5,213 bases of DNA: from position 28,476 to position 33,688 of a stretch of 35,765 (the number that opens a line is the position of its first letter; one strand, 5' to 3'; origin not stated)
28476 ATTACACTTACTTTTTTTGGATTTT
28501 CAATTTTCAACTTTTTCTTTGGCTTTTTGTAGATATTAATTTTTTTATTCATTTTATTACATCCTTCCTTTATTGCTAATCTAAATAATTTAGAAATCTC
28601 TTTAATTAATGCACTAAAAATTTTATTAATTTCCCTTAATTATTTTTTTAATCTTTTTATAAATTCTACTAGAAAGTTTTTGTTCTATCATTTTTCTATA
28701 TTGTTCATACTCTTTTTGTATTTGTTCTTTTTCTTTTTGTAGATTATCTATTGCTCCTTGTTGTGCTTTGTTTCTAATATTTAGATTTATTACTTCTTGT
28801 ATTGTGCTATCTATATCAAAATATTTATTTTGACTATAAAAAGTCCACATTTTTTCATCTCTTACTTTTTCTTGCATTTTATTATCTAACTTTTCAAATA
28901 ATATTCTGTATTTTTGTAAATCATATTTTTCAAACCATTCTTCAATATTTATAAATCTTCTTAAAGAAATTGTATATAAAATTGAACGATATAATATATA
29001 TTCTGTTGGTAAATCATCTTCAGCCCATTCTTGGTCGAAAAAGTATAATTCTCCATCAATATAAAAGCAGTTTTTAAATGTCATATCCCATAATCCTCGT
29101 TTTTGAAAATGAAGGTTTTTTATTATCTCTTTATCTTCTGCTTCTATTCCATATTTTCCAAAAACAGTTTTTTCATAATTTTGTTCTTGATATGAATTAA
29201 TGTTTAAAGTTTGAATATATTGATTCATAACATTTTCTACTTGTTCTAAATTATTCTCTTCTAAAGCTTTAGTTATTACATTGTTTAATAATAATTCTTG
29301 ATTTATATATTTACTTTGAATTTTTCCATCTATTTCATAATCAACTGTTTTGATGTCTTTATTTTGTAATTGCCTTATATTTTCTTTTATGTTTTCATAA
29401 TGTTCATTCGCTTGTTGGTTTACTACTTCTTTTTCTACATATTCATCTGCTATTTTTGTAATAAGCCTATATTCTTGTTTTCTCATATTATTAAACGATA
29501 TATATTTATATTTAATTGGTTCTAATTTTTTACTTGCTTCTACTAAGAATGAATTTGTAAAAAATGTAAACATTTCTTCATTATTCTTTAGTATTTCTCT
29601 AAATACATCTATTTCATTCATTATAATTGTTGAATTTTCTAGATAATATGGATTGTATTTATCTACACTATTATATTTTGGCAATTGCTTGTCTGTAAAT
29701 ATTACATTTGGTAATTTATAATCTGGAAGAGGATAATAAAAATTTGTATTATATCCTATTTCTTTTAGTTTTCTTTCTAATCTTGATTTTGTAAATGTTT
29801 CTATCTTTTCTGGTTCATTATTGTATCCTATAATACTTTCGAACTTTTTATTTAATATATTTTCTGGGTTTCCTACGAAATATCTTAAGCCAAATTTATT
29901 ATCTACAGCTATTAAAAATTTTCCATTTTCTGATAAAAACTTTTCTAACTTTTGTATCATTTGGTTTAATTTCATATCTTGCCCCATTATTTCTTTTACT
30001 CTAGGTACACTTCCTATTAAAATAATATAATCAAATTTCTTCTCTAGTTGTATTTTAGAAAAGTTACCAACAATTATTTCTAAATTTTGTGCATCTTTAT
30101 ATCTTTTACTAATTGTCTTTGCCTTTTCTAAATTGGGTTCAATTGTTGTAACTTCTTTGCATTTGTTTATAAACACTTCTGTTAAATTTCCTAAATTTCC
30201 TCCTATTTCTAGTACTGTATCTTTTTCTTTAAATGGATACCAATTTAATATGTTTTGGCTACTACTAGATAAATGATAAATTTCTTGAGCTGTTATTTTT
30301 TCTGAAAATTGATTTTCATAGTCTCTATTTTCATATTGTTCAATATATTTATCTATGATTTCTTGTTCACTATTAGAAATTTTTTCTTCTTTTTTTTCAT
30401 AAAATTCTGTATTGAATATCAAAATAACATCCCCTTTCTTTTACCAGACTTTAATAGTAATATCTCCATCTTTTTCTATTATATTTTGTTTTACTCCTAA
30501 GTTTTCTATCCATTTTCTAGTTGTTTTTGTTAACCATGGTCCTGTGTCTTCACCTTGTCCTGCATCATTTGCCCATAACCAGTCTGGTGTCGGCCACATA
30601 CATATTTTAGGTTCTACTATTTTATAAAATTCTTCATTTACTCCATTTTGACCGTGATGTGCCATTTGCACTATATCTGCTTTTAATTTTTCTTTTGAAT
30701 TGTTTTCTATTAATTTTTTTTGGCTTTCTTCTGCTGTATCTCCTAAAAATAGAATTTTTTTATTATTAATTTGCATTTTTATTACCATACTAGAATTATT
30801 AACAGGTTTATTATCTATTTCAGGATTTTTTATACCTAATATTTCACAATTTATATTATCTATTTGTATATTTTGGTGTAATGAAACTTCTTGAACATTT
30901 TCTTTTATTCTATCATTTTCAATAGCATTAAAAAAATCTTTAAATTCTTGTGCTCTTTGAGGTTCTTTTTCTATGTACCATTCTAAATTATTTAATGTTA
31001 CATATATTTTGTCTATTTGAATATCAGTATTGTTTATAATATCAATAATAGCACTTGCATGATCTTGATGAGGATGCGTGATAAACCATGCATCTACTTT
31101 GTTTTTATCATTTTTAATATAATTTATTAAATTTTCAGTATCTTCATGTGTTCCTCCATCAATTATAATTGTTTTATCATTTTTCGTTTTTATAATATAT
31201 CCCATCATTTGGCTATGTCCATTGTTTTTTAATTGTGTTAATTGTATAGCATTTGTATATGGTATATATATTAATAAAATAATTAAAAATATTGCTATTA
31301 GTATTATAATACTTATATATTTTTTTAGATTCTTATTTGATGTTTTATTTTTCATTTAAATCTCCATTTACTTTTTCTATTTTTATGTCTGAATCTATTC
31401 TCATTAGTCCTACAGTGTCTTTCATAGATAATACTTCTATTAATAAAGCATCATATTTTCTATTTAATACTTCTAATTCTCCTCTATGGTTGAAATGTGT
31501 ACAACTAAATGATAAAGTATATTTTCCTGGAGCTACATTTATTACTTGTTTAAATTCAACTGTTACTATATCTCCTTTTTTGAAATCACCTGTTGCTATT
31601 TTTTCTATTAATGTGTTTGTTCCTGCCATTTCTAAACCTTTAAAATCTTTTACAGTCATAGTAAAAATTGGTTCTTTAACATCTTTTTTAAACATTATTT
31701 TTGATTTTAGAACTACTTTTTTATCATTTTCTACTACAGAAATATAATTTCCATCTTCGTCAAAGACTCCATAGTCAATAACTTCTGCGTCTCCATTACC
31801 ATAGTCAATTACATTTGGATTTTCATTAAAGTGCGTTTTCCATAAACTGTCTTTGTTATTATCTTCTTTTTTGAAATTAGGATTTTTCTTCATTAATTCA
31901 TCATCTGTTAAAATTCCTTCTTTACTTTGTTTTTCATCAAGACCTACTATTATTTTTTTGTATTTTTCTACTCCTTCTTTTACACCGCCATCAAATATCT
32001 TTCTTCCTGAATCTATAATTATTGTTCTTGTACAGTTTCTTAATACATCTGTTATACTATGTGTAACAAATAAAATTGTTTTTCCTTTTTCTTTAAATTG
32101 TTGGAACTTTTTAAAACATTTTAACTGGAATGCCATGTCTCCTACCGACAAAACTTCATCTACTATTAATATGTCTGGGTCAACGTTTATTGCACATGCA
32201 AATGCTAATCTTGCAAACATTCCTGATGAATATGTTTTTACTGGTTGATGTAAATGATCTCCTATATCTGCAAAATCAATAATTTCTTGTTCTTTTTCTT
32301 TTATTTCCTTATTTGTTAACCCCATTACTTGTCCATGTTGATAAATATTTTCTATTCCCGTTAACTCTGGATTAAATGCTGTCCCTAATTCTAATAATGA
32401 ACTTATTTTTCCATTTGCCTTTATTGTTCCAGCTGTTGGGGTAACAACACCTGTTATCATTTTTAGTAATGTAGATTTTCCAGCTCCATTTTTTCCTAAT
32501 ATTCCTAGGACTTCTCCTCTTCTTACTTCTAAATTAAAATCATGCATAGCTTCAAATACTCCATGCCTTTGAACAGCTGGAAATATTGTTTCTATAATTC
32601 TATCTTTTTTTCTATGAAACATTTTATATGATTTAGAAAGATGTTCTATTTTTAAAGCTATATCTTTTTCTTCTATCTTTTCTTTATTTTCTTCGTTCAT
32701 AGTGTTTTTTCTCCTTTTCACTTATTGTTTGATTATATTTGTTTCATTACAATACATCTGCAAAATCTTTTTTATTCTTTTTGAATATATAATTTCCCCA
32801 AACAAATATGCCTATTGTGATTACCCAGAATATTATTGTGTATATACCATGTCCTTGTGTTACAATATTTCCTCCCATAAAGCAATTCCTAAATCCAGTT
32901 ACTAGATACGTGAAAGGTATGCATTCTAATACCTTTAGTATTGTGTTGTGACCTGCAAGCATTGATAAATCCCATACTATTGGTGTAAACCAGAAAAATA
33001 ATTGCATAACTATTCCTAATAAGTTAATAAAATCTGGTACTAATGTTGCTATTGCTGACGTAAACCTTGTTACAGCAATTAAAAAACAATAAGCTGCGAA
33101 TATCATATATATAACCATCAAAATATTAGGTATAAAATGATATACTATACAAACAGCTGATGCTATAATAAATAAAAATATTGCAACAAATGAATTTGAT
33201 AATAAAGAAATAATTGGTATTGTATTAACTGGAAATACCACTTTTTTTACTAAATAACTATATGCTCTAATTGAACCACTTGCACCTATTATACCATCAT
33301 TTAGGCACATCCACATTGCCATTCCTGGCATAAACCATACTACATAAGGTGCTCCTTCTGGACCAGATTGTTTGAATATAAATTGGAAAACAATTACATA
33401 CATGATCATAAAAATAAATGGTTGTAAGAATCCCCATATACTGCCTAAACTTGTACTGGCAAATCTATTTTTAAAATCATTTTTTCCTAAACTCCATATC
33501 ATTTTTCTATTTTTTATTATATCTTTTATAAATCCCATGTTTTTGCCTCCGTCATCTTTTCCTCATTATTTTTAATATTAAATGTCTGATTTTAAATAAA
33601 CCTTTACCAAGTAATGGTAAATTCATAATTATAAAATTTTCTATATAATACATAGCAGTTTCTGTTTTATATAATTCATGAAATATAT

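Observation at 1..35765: One co-directional island encodes a rhamnose-type wall polymer and four ChW-anchored exoenzymes, suggesting the polymer is the ChW ligand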

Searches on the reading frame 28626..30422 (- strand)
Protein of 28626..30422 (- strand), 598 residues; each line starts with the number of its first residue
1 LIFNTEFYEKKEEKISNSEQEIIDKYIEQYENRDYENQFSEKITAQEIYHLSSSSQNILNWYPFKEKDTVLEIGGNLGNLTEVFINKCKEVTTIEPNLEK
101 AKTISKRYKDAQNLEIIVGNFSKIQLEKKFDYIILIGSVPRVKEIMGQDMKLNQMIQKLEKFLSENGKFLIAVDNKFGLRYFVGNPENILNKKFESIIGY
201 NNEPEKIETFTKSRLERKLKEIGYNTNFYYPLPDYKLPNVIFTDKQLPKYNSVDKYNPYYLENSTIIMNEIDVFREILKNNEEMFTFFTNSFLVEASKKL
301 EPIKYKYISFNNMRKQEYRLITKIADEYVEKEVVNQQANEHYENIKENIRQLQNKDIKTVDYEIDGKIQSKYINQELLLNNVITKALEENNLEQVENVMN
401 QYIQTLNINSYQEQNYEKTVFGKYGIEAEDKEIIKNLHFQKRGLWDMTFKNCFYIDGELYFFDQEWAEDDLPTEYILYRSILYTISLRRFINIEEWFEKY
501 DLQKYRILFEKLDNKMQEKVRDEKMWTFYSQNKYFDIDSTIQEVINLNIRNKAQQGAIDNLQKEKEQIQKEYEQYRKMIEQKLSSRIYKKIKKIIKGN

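Call 5: search_protein_families(library=pfam, proteins=[window:28626-30422:-])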
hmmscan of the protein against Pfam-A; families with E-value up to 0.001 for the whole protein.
window:28626-30422:- (598 aa): 4 families
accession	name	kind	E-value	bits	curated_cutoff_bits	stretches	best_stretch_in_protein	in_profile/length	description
PF00398.26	RrnaAD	-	1.1e-08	34.9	24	1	55-140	19-108/263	Ribosomal RNA adenine dimethylase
PF13489.12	Methyltransf_23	-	7e-07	29.6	27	1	64-225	20-160/164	Methyltransferase domain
PF08241.18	Methyltransf_11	-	2.4e-05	25.3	21.2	1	71-171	1-95/95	Methyltransferase domain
PF08242.18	Methyltransf_12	-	5.7e-05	24.2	30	1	71-169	1-98/98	Methyltransferase domain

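Call 31: search_protein_families(library=ncbifam, proteins=[window:28626-30422:-], max_evalue=0.01)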
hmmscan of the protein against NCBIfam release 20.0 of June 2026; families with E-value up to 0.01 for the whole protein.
window:28626-30422:- (598 aa): 9 families
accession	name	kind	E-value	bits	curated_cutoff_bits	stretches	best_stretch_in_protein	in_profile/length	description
TIGR00755.1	ksgA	equivalog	1.2e-11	44.4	171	1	45-140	8-103/256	16S rRNA (adenine(1518)-N(6)/adenine(1519)-N(6))-dimethyltransferase RsmA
NF000499.2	Erm23S_rRNA_broad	equivalog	3.7e-09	36.3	212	1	52-140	9-95/244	23S ribosomal RNA methyltransferase Erm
NF041650.1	nod_mtase_NodS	equivalog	9.1e-06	25.5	300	1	69-171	41-139/190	nodulation methyltransferase NodS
TIGR02469.1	CbiT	equivalog_domain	6.7e-05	23.2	78.3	1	65-147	18-106/124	precorrin-6Y C5,15-methyltransferase (decarboxylating) subunit CbiT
NF012223.0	erm_F_23S_MT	exception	0.00023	20.5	575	1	65-166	32-128/266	23S rRNA (adenine(2058)-N(6))-methyltransferase Erm(F)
NF043040.1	corrin_prot_MT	hypoth_equivalog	0.0011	18.5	180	1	53-172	29-148/216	corrinoid protein-associated methyltransferase CpaM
NF041820.1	daptide_MTase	equivalog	0.0012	18.4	175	1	67-175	37-146/243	daptide-type RiPP biosynthesis methyltransferase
NF000337.1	erm_SHROVE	exception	0.0013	18.2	320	1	57-129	19-91/248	ErmE/ErmH/ErmO/ErmR family 23S rRNA (adenine(2058)-N(6))-methyltransferase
TIGR01444.1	fkbM_fam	subfamily_domain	0.0094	16.4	37.7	0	69-116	1-50/143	FkbM family methyltransferase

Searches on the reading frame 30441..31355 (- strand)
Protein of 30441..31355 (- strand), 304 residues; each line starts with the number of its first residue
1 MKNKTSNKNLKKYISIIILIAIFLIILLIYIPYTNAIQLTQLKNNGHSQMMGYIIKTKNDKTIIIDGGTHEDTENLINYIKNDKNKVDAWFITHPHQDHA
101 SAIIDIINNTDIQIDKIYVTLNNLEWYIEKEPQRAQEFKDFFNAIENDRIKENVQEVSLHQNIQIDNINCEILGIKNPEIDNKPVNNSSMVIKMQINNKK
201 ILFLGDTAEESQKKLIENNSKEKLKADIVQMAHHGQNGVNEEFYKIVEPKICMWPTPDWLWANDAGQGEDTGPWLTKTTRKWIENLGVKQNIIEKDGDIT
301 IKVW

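Call 5: search_protein_families(library=pfam, proteins=[window:30441-31355:-])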
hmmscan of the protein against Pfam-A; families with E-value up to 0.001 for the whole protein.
window:30441-31355:- (304 aa): 3 families
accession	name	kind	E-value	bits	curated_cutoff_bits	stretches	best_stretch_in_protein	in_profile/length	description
PF00753.33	Lactamase_B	-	5.2e-12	46.5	22.7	1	53-218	9-161/196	Metallo-beta-lactamase superfamily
PF12706.13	Lactamase_B_2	-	1.4e-07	31.7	27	1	83-209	27-145/200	Beta-lactamase superfamily domain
PF02112.21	PDEase_II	-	0.00087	18.9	23.7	0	77-109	73-103/340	cAMP phosphodiesterases class-II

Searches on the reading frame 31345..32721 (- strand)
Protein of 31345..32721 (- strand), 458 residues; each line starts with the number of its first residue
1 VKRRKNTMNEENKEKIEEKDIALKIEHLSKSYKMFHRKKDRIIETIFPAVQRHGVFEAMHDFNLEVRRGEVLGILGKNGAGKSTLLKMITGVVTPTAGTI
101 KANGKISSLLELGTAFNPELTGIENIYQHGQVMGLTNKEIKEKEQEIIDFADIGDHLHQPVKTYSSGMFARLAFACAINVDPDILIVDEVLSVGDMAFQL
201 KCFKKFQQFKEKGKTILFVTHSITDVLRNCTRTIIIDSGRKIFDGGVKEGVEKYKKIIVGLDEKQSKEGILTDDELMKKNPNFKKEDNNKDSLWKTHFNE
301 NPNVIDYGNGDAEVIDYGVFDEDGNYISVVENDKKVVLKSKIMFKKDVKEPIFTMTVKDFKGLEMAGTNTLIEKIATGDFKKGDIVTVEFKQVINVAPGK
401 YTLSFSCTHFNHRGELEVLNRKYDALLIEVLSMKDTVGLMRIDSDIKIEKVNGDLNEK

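Call 6: search_protein_families(library=pfam, proteins=[window:31345-32721:-])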
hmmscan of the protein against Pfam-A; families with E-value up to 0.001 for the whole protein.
window:31345-32721:- (458 aa): 3 families
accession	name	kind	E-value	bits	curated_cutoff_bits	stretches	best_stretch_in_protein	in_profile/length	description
PF14524.12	Wzt_C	-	1.2e-32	113.3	30.4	1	305-441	3-142/143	Wzt C-terminal domain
PF00005.33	ABC_tran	-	5.6e-24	85.7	25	1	60-190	2-135/137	ABC transporter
PF13555.12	AAA_29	-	6e-05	23.2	27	1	54-103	10-55/61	P-loop containing region of AAA domain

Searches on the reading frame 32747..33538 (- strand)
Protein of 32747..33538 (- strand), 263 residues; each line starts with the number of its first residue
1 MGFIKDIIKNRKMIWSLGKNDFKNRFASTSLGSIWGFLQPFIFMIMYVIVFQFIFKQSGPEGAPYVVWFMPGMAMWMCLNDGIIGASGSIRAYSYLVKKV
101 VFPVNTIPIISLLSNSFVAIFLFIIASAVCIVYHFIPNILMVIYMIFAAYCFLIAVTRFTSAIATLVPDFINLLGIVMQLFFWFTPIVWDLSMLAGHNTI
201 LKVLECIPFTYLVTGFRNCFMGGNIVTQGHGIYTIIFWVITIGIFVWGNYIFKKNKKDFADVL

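Call 6: search_protein_families(library=pfam, proteins=[window:32747-33538:-])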
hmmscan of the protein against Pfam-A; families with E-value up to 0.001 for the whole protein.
window:32747-33538:- (263 aa): 1 family
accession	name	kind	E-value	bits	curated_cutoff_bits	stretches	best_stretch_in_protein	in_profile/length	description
PF01061.29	ABC2_membrane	-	3.3e-11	43.6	26.9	1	14-220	3-210/211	ABC-2 type transporter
